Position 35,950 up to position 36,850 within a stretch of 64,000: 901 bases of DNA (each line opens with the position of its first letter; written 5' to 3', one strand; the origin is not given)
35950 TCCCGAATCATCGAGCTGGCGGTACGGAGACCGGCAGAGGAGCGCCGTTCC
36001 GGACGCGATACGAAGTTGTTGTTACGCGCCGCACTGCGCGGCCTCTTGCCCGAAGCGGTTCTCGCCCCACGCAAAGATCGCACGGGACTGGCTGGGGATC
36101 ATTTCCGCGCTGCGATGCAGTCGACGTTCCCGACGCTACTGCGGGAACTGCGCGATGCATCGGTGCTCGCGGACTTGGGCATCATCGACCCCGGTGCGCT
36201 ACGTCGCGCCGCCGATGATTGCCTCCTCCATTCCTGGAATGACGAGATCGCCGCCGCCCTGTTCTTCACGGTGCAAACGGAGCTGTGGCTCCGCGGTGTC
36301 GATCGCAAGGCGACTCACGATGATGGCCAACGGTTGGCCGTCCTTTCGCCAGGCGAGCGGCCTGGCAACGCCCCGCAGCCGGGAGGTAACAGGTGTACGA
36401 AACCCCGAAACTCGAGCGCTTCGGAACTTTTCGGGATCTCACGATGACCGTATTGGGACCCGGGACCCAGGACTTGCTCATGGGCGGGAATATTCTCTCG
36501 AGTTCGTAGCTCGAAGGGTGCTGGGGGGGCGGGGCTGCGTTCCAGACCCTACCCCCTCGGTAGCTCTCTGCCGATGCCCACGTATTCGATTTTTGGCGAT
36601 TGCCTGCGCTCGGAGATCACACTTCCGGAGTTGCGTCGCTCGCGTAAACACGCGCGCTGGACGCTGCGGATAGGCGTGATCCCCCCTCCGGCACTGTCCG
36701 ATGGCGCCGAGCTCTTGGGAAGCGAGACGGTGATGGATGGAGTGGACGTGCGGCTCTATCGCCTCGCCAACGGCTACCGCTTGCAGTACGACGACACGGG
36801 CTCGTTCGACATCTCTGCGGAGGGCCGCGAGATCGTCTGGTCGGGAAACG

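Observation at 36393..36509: Unannotated 38-codon precursor gene whose leader is encoded inside the cyclase 3-prime end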

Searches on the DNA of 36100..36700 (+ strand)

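Call 30: search_rna_families(source=window, start=36100, end=36700, threshold=evalue, max_evalue=10)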
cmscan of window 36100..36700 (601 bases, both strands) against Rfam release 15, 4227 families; matches with E-value up to 10: 2.
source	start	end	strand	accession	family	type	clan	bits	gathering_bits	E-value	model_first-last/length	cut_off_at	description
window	36117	36333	-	RF02647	Cis52_sRNA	Gene; sRNA;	-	17.5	56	0.51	1-179/179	no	Ruegeria cis52 sRNA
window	36517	36565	+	RF03848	mir-1549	Gene; miRNA;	-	14.6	91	7.7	1-63/63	no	mir-1549 microRNA precursor family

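Call 50: build_rna_model(alignment_id=A3, structure=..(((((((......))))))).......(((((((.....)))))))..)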
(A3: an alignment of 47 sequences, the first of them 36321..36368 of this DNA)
Model R1 built from alignment A3 (47 sequences, 50 columns); structure: as given.
model positions 46; base pairs 14; branch points 1; effective number of sequences 47; information 1.101 bits per position. Calibrated on 0.2 Mb of random sequence (short: E-values are rough).
structure used (alignment columns):
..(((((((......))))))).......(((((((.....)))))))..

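Call 51: search_with_rna_model(model_id=R1, sources=[window, L002, L004, L006, L008, L009, L010, L011, L012, L013, L014, L015, L016, L017, L018, L019, L020, L021, L022, L023, L024, L025, L026, L027, L028, L029, L030, L031, L032, L033, L034, L035, L036, L037, L038, L039, L040, L041, L042, L043, L044, L045, L046, L047, L048, L049, L050, L051, L052, L053, L054, L055, L056, L057, L058, L059, L060, L061, L062, L063, L064, L065, L066, L067, L068, L069, L070, L071, L072, L073, L074, L075, L076, L077, L078, L079, L080, L081, L082, L083, L084, L085, L086, L087, L088, L089, L090, L091], max_evalue=1, make_alignment=true)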
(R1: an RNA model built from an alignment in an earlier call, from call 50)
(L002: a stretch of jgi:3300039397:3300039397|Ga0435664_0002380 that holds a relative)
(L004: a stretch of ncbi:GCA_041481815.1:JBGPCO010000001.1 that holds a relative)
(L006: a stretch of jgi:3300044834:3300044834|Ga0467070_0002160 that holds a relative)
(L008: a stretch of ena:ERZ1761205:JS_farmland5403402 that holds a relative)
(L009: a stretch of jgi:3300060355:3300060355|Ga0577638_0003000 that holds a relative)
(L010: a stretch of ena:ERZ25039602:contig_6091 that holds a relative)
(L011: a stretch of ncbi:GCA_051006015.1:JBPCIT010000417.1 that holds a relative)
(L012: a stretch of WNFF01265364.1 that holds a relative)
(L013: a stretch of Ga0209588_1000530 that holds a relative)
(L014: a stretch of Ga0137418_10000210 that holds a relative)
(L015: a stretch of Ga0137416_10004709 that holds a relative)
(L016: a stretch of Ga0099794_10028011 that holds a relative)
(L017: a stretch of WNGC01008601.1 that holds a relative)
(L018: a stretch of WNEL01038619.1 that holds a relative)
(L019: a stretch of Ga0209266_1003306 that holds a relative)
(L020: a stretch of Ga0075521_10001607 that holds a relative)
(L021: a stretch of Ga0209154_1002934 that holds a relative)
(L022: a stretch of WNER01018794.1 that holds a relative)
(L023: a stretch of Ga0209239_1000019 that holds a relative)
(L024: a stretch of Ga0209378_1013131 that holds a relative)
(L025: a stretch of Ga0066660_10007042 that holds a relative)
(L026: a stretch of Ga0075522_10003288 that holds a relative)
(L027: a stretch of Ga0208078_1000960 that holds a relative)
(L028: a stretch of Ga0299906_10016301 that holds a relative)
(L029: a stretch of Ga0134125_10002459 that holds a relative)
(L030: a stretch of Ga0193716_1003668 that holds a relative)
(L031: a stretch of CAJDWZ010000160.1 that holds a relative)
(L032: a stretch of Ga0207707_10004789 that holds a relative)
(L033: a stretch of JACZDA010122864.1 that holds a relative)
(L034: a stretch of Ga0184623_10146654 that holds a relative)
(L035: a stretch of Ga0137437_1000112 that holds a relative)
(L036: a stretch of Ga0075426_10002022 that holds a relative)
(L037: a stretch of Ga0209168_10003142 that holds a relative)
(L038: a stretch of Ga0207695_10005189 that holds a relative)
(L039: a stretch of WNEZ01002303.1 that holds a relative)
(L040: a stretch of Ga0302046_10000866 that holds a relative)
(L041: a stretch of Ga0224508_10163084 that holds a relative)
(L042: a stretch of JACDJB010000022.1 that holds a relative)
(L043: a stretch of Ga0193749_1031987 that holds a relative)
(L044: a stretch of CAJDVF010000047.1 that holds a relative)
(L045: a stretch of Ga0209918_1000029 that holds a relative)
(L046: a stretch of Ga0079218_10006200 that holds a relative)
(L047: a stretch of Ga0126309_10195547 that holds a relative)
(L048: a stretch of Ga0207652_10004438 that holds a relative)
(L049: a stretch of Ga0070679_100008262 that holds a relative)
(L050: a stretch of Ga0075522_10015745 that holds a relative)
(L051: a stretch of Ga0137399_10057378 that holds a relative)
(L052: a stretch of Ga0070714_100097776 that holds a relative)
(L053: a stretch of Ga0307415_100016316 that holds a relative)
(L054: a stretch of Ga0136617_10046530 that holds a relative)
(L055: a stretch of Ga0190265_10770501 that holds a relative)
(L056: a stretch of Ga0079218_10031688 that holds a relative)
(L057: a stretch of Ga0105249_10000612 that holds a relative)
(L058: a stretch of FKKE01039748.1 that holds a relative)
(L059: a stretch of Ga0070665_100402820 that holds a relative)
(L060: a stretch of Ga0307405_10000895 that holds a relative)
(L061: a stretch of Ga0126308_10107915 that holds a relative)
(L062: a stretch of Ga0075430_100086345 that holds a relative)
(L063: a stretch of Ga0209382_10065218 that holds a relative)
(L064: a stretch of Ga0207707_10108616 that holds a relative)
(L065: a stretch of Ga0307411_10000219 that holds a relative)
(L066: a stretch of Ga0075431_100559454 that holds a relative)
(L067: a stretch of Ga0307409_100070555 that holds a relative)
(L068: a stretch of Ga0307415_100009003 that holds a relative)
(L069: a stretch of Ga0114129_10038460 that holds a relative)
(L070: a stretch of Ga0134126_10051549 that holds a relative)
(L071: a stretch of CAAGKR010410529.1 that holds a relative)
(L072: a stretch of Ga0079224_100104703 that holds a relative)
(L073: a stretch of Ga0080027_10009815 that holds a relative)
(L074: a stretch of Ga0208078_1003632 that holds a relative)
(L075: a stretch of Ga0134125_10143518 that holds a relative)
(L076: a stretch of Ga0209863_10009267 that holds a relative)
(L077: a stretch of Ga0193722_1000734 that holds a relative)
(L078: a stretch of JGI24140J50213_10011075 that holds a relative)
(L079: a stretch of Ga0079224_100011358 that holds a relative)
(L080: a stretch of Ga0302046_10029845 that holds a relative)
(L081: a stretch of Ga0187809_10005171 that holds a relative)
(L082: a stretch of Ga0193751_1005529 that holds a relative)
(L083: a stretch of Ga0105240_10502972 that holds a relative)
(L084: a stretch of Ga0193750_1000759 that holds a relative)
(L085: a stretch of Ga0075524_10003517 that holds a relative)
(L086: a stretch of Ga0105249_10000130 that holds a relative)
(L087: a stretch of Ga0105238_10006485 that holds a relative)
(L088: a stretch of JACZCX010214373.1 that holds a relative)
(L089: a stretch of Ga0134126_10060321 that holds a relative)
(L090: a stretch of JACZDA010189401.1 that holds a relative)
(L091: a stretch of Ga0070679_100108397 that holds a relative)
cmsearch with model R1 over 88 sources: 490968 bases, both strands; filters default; matches with E-value up to 1: 94.
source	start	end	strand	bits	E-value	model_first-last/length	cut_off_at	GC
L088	3434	3479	+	64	1e-13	1-46/46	no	0.83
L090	3434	3479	+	64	1e-13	1-46/46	no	0.83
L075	2537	2582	+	63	1.7e-13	1-46/46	no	0.8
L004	6935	6982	+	61.7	3.9e-13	1-46/46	no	0.73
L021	3433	3478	+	61.4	4.6e-13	1-46/46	no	0.67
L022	950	995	+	61.4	4.6e-13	1-46/46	no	0.67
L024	3433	3478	+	61.4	4.6e-13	1-46/46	no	0.67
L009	4041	4086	+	60.9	6e-13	1-46/46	no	0.8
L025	1417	1461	+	60.9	6e-13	1-46/46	no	0.71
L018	225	269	+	60.2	9e-13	1-46/46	no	0.73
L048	3433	3478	+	60.1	9.9e-13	1-46/46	no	0.78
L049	3433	3478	+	60.1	9.9e-13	1-46/46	no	0.78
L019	3432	3478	+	59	1.8e-12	1-46/46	no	0.66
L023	3432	3478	+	59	1.8e-12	1-46/46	no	0.66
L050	3433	3478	+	58.9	1.9e-12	1-46/46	no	0.76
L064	290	335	+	58.3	2.8e-12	1-46/46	no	0.76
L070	1662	1707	+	58.3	2.8e-12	1-46/46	no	0.76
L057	3432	3477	+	58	3.3e-12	1-46/46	no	0.72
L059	620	665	+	58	3.3e-12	1-46/46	no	0.72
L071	1481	1526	+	57.6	4.2e-12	1-46/46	no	0.67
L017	3435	3479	+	56.7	7e-12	1-46/46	no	0.69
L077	1133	1179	+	56.6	7.7e-12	1-46/46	no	0.79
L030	2841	2886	+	56.6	7.7e-12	1-46/46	no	0.7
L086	3432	3478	+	56.5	7.8e-12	1-46/46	no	0.74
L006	6914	6961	+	54.7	2.3e-11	1-46/46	no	0.75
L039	3426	3474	+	54.2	3.1e-11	1-46/46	no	0.73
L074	510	555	+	53.9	3.6e-11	1-46/46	no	0.61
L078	3008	3053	+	53.9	3.6e-11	1-46/46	no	0.61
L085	3432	3478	+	53.7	4.1e-11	1-46/46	no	0.74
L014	3429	3476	+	53.6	4.4e-11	1-46/46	no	0.73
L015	3106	3153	+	53.6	4.4e-11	1-46/46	no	0.73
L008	5935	5982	+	53.3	5.1e-11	1-46/46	no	0.71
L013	966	1013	+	52.6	7.8e-11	1-46/46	no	0.71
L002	5992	6039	+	52.5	8.6e-11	1-46/46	no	0.67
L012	773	820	+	52.2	9.8e-11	1-46/46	no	0.69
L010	5974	6021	+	51.8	1.2e-10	1-46/46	no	0.67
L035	3426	3473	+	51.8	1.2e-10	1-46/46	no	0.67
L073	2031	2076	+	51.6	1.4e-10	1-46/46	no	0.63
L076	1982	2027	+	51.6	1.4e-10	1-46/46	no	0.63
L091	415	460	+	50.6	2.5e-10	1-46/46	no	0.74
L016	1184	1231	+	50.5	2.8e-10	1-46/46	no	0.75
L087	3432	3478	+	50.5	2.8e-10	1-46/46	no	0.74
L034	782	830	+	48.7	7.6e-10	1-46/46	no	0.67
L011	5914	5959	+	46.5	2.9e-09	1-46/46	no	0.7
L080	1486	1532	+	43.7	1.4e-08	1-46/46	no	0.79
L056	1298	1343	+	43.2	2e-08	1-46/46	no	0.83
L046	3435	3480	+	40.6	8.9e-08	1-46/46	no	0.78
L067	534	580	+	40.5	9.8e-08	1-46/46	no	0.85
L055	309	354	+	40.2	1.1e-07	1-46/46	no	0.78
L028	1921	1967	+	40.1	1.2e-07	1-46/46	no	0.77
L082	2321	2366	+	39.4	1.8e-07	1-46/46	no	0.7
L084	3434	3479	+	39.4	1.8e-07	1-46/46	no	0.7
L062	224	269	+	38.9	2.4e-07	1-46/46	no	0.83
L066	80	125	+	38.9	2.4e-07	1-46/46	no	0.83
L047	58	104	+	38.4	3.3e-07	1-46/46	no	0.81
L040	3438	3484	+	37.7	4.9e-07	1-46/46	no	0.77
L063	3435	3480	+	37.3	6.1e-07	1-46/46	no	0.8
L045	3432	3477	+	34.7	2.9e-06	1-46/46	no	0.8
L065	2001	2047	+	33.3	6.4e-06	1-46/46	no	0.89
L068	3434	3481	+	32.9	8.2e-06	1-46/46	no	0.75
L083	1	32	+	26.4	0.00038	16-46/46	5'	0.81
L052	1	30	+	26.2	0.00043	17-46/46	5'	0.8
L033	561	609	+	20.1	0.015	1-46/46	no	0.78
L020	3432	3477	+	17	0.095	1-46/46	no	0.7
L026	3432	3477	+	17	0.095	1-46/46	no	0.7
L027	583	628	+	17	0.095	1-46/46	no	0.7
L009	4036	4061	-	16.9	0.097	1-46/46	no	0.69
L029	786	834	+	16.4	0.13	1-46/46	no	0.73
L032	3429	3477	+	16.4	0.13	1-46/46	no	0.73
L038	3429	3477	+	16.2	0.15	1-46/46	no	0.71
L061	974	1020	+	16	0.16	1-46/46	no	0.79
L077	731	805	+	15.6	0.22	1-46/46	no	0.72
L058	1785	1803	+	15.6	0.22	26-44/46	no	0.84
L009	1206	1244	+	15.4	0.23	1-46/46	no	0.69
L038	726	761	+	15.3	0.25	1-46/46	no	0.72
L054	1966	1986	+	14.8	0.34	24-44/46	no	0.81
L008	826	875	-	14.7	0.36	1-46/46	no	0.82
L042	6748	6792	-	14.7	0.37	1-46/46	no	0.8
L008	6613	6675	+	14.6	0.38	1-46/46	no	0.7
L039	4734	4774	-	14.5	0.4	1-46/46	no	0.71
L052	10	32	-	14.2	0.48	22-44/46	no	0.78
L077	1159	1181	-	14.2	0.48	22-44/46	no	0.78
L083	12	34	-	14.2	0.48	22-44/46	no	0.78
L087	3458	3480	-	14.2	0.48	22-44/46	no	0.78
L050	3426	3453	-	13.8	0.61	1-46/46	no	0.61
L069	129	202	-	13.7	0.63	1-46/46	no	0.73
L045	4120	4159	+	13.6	0.66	1-46/46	no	0.73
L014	3824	3877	-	13.6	0.69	1-46/46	no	0.7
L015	3501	3554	-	13.6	0.69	1-46/46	no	0.7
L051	357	401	+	13.5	0.73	1-46/46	no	0.78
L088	3457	3499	-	13.2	0.86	1-46/46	no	0.81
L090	3457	3499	-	13.2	0.86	1-46/46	no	0.81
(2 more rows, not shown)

Alignment A4: 94 matches aligned to the model, 110 columns, each read 5' to 3' on its own strand. Consensus structure (alignment columns), stored with it:
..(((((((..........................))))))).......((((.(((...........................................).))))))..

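Call 68: search_with_rna_model(model_id=R1, sources=[window, L002, L004, L006, L008, L009, L010, L011, L012, L013, L014, L016, L017, L018, L019, L020, L021, L023, L025, L028, L029, L030, L031, L033, L034, L035, L036, L037, L038, L039, L040, L041, L042, L043, L044, L045, L046, L047, L048, L050, L051, L053, L054, L055, L056, L057, L058, L059, L060, L061, L062, L063, L064, L065, L067, L068, L069, L070, L071, L072, L073, L074, L075, L077, L078, L079, L080, L082, L085, L086, L087, L088, L091], max_evalue=0.0001, make_alignment=true)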
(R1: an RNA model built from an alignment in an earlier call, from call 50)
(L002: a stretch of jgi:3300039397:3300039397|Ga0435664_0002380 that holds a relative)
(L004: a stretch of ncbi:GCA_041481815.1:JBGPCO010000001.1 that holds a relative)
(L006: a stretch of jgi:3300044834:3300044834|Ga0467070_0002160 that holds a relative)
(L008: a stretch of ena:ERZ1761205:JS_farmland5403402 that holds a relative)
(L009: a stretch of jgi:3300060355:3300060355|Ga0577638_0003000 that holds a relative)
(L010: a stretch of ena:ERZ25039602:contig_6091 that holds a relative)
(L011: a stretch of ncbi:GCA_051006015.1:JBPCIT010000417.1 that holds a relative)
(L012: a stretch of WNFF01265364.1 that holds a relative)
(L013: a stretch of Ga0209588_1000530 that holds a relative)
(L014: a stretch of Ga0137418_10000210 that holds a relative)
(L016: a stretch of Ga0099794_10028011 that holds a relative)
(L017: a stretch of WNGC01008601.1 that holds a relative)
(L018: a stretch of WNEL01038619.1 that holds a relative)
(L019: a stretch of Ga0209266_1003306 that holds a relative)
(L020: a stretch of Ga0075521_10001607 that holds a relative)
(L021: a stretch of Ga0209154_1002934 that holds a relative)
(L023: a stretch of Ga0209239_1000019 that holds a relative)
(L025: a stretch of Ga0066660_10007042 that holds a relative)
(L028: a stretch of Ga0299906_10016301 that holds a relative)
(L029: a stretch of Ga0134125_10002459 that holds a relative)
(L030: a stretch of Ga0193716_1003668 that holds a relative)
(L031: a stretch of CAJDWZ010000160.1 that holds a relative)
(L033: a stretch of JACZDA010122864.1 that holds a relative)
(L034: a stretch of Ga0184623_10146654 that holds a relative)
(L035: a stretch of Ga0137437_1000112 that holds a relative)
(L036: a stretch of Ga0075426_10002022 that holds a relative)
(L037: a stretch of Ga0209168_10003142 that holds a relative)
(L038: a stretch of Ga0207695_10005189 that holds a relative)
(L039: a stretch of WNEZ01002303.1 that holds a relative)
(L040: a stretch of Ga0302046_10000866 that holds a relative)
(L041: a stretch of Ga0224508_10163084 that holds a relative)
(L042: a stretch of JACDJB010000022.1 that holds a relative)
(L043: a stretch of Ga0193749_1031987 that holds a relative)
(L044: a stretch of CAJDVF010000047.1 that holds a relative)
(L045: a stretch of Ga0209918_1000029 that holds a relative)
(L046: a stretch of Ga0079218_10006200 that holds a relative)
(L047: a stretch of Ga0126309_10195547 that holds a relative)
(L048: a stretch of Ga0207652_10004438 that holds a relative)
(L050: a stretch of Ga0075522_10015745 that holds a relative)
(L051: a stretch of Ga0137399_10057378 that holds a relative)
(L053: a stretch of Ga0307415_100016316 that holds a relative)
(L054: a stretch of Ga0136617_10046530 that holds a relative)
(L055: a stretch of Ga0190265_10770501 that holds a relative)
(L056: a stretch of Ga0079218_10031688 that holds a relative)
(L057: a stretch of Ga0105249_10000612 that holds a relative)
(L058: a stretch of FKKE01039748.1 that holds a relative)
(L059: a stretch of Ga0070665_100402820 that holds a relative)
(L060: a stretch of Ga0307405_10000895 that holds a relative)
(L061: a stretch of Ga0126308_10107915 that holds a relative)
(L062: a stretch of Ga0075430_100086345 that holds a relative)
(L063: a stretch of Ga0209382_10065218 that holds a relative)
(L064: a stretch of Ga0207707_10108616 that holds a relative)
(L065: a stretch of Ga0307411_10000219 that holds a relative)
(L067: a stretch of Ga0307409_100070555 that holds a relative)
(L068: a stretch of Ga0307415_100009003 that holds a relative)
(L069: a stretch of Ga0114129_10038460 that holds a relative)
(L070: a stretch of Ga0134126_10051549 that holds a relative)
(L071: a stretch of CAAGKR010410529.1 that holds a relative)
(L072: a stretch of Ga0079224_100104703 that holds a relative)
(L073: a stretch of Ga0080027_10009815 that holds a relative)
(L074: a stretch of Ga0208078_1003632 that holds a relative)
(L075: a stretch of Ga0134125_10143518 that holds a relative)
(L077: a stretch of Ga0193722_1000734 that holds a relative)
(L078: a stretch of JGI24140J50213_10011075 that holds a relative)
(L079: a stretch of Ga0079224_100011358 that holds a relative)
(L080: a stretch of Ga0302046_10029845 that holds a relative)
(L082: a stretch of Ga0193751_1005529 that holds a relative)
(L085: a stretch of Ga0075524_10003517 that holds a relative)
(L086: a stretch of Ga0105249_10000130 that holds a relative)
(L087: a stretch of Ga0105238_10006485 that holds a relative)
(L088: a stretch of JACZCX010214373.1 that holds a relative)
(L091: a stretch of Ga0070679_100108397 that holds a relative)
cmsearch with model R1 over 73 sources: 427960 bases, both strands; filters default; matches with E-value up to 0.0001: 53.
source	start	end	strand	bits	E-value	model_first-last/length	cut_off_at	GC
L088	3434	3479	+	64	8.7e-14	1-46/46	no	0.83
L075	2537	2582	+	63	1.5e-13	1-46/46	no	0.8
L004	6935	6982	+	61.7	3.4e-13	1-46/46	no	0.73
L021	3433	3478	+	61.4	4e-13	1-46/46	no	0.67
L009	4041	4086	+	60.9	5.2e-13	1-46/46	no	0.8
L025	1417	1461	+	60.9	5.2e-13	1-46/46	no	0.71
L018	225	269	+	60.2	7.8e-13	1-46/46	no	0.73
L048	3433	3478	+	60.1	8.6e-13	1-46/46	no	0.78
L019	3432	3478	+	59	1.6e-12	1-46/46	no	0.66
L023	3432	3478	+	59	1.6e-12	1-46/46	no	0.66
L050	3433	3478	+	58.9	1.7e-12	1-46/46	no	0.76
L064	290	335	+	58.3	2.4e-12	1-46/46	no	0.76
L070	1662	1707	+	58.3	2.4e-12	1-46/46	no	0.76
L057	3432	3477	+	58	2.8e-12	1-46/46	no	0.72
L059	620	665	+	58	2.8e-12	1-46/46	no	0.72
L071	1481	1526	+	57.6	3.7e-12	1-46/46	no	0.67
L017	3435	3479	+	56.7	6.1e-12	1-46/46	no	0.69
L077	1133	1179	+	56.6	6.7e-12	1-46/46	no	0.79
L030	2841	2886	+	56.6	6.7e-12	1-46/46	no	0.7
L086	3432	3478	+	56.5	6.8e-12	1-46/46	no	0.74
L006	6914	6961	+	54.7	2e-11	1-46/46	no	0.75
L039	3426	3474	+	54.2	2.7e-11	1-46/46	no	0.73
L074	510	555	+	53.9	3.1e-11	1-46/46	no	0.61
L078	3008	3053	+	53.9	3.1e-11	1-46/46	no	0.61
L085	3432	3478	+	53.7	3.6e-11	1-46/46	no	0.74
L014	3429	3476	+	53.6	3.9e-11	1-46/46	no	0.73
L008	5935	5982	+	53.3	4.5e-11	1-46/46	no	0.71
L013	966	1013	+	52.6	6.8e-11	1-46/46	no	0.71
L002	5992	6039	+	52.5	7.5e-11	1-46/46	no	0.67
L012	773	820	+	52.2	8.5e-11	1-46/46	no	0.69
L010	5974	6021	+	51.8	1.1e-10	1-46/46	no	0.67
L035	3426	3473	+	51.8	1.1e-10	1-46/46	no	0.67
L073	2031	2076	+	51.6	1.2e-10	1-46/46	no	0.63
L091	415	460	+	50.6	2.2e-10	1-46/46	no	0.74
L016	1184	1231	+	50.5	2.4e-10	1-46/46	no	0.75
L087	3432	3478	+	50.5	2.4e-10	1-46/46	no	0.74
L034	782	830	+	48.7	6.7e-10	1-46/46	no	0.67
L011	5914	5959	+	46.5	2.5e-09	1-46/46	no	0.7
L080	1486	1532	+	43.7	1.2e-08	1-46/46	no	0.79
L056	1298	1343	+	43.2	1.7e-08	1-46/46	no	0.83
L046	3435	3480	+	40.6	7.7e-08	1-46/46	no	0.78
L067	534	580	+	40.5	8.6e-08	1-46/46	no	0.85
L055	309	354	+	40.2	1e-07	1-46/46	no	0.78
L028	1921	1967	+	40.1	1e-07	1-46/46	no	0.77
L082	2321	2366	+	39.4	1.6e-07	1-46/46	no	0.7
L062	224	269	+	38.9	2.1e-07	1-46/46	no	0.83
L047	58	104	+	38.4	2.8e-07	1-46/46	no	0.81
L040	3438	3484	+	37.7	4.2e-07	1-46/46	no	0.77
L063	3435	3480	+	37.3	5.3e-07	1-46/46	no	0.8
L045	3432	3477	+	34.7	2.5e-06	1-46/46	no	0.8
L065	2001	2047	+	33.3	5.6e-06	1-46/46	no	0.89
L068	3434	3481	+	32.9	7.2e-06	1-46/46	no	0.75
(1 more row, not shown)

Alignment A6: 53 matches aligned to the model, 55 columns, each read 5' to 3' on its own strand. Consensus structure (alignment columns), stored with it:
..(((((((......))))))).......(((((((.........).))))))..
